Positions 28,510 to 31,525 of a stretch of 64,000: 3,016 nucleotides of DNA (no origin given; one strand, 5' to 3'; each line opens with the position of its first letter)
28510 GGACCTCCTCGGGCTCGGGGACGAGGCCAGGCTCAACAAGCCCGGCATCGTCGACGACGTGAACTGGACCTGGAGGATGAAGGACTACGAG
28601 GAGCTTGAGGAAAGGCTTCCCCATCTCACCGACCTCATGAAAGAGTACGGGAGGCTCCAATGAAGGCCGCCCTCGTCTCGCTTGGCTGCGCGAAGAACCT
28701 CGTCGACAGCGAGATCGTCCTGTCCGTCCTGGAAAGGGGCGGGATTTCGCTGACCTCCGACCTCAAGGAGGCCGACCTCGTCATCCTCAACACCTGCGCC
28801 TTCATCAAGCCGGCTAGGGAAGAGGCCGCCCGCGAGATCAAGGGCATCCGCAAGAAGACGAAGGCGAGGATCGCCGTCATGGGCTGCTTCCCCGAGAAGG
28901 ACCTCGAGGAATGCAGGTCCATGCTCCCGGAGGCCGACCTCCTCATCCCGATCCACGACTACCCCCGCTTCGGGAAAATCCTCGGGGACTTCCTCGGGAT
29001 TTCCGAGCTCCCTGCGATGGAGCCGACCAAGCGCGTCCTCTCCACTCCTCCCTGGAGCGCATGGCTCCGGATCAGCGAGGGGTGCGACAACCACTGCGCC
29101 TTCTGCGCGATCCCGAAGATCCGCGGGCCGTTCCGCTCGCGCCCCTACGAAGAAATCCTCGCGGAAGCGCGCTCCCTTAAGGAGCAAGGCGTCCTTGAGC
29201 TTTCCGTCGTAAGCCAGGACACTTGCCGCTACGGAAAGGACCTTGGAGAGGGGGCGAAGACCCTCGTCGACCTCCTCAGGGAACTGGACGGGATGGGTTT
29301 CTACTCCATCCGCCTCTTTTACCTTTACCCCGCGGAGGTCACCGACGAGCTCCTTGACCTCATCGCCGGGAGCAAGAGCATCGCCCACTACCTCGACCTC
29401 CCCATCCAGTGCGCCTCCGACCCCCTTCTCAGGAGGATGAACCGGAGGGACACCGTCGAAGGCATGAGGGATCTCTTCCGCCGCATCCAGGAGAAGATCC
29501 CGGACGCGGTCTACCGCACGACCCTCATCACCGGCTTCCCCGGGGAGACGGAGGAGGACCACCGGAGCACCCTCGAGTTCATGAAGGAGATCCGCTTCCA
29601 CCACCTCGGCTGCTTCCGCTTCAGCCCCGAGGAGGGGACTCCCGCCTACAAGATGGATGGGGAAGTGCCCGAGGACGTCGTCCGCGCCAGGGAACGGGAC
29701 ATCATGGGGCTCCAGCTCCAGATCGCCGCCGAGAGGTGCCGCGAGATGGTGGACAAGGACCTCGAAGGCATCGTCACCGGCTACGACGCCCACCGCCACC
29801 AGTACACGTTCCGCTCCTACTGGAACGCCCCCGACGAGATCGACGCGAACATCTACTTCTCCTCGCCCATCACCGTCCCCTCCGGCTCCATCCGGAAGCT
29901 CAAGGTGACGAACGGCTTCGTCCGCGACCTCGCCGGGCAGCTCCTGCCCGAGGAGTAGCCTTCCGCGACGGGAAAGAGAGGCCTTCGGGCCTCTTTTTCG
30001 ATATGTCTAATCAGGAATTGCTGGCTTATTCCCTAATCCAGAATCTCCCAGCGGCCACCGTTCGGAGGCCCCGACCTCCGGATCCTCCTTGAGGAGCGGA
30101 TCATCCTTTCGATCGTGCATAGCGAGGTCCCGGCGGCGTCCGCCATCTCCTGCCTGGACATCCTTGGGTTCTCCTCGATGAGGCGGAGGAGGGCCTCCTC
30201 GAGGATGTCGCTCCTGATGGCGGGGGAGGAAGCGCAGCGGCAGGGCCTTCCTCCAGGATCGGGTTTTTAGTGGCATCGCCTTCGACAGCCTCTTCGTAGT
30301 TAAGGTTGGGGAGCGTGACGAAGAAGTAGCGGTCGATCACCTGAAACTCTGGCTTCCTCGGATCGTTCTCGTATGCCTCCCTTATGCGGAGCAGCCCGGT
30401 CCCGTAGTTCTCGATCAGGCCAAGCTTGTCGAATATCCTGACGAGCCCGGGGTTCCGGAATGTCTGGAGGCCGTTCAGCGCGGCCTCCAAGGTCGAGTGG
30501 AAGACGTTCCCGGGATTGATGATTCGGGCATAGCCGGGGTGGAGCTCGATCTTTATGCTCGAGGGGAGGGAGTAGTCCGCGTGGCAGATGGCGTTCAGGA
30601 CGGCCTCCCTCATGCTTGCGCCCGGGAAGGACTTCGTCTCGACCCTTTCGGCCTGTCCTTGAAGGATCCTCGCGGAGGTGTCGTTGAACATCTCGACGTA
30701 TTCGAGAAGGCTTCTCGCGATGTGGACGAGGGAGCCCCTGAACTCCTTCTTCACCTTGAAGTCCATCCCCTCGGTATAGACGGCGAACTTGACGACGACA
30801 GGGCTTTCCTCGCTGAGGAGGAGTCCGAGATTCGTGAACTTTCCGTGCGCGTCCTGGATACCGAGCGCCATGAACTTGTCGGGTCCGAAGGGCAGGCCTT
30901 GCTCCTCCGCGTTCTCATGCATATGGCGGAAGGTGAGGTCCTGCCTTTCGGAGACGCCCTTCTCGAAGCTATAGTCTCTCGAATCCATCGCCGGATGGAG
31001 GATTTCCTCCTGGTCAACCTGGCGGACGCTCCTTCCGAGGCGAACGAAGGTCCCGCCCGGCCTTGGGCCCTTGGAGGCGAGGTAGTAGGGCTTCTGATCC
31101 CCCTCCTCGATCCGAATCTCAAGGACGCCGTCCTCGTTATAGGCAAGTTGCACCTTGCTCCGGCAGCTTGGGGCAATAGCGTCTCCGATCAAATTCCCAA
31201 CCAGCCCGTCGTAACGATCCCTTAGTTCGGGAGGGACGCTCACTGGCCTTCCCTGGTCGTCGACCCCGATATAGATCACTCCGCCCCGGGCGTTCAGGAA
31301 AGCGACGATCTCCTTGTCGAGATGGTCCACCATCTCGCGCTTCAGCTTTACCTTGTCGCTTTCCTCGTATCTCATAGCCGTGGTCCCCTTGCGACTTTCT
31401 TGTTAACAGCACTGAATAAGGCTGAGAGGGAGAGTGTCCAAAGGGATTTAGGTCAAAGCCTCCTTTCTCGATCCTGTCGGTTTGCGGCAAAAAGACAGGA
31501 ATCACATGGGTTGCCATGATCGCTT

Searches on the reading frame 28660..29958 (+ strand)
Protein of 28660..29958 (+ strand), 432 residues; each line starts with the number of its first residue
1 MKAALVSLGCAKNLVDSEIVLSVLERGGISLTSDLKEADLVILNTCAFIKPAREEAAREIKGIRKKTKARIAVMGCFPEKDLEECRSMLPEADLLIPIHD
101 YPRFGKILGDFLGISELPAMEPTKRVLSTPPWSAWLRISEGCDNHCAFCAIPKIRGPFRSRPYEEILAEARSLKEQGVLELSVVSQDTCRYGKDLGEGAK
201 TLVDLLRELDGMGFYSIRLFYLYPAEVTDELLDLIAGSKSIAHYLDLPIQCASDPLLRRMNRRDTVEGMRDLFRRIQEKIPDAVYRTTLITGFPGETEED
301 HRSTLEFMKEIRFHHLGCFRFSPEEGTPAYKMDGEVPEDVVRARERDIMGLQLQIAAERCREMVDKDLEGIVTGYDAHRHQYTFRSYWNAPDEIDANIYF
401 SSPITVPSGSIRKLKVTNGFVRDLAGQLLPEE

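Call 49: search_protein_families(library=pfam, proteins=[window:28660-29958:+], max_evalue=0.0001)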
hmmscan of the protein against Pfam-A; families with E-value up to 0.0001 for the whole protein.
window:28660-29958:+ (432 aa): 3 families
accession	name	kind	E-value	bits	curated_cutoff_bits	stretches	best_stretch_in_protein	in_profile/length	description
PF04055.27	Radical_SAM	-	1e-23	84.7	29.5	1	138-307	3-165/166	Radical SAM superfamily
PF00919.26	UPF0004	-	4.5e-23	81.5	27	1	2-96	1-97/98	Uncharacterized protein family UPF0004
PF18693.7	TRAM_2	-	6.9e-05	23.4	27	0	377-428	12-62/63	TRAM domain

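Call 74: list_cluster_members(proteins=[window:28660-29958:+, window:27182-28663:+, window:25993-27057:+, window:22057-23505:+, window:8888-11809:+, window:5143-7146:-, window:40329-41228:-, window:53481-54860:+, window:54857-56953:+, window:45643-46629:+])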
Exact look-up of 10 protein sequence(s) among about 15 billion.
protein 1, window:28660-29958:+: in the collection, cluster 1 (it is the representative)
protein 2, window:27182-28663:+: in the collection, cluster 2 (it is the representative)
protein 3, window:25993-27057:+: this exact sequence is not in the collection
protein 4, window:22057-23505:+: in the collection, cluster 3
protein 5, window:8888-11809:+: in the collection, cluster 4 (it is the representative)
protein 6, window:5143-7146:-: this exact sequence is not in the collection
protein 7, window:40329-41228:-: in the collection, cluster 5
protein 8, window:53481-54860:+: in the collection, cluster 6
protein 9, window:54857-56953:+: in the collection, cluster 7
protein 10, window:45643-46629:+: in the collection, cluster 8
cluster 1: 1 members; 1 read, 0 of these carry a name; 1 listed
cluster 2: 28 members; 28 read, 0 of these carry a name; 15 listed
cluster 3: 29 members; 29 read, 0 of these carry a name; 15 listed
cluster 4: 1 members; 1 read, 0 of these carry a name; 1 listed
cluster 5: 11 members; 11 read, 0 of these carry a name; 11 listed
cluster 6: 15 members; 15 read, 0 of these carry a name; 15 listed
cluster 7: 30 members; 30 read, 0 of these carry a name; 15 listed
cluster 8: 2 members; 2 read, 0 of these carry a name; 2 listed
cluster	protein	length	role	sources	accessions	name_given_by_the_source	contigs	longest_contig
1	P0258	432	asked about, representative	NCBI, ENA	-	-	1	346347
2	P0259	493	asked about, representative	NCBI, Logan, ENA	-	-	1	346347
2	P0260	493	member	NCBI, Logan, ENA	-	-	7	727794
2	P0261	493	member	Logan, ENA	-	-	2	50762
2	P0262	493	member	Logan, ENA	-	-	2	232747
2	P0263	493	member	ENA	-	-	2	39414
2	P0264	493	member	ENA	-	-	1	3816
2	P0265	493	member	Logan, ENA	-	-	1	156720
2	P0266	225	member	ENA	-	-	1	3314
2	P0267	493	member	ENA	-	-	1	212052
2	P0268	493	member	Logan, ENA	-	-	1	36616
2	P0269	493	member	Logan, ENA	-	-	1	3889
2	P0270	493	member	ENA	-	-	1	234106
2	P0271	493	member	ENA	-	-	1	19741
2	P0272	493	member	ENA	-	-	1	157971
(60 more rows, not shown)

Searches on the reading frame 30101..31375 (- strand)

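Call 49: search_protein_families(library=pfam, proteins=[window:30101-31375:-], max_evalue=0.0001)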
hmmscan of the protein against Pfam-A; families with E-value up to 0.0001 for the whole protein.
window:30101-31375:- (424 aa): 2 families
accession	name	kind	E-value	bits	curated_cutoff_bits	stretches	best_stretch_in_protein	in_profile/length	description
PF04326.19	SLFN_AlbA_2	-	2.7e-14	54.1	25.3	1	8-120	4-117/118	Schlafen, AlbA_2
PF13749.12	HATPase_c_4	-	7.3e-12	45.6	26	1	273-355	3-89/89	Putative ATP-dependent DNA helicase recG C-terminal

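Call 76: search_protein_families(library=padloc, proteins=[window:30101-31375:-], max_evalue=0.00001)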
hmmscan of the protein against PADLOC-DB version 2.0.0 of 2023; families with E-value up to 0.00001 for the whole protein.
window:30101-31375:- (424 aa): 2 families
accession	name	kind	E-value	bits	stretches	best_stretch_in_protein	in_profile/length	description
PDLC02402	Aga_SIR2-PNTD1-PNTD2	-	3.3e-10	36.7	1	199-345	394-549/876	Class I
PDLC02418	Aga_SIR2-Kinase-PNTD1-PNTD2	-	1.4e-08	31.4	1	204-334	277-416/756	Class I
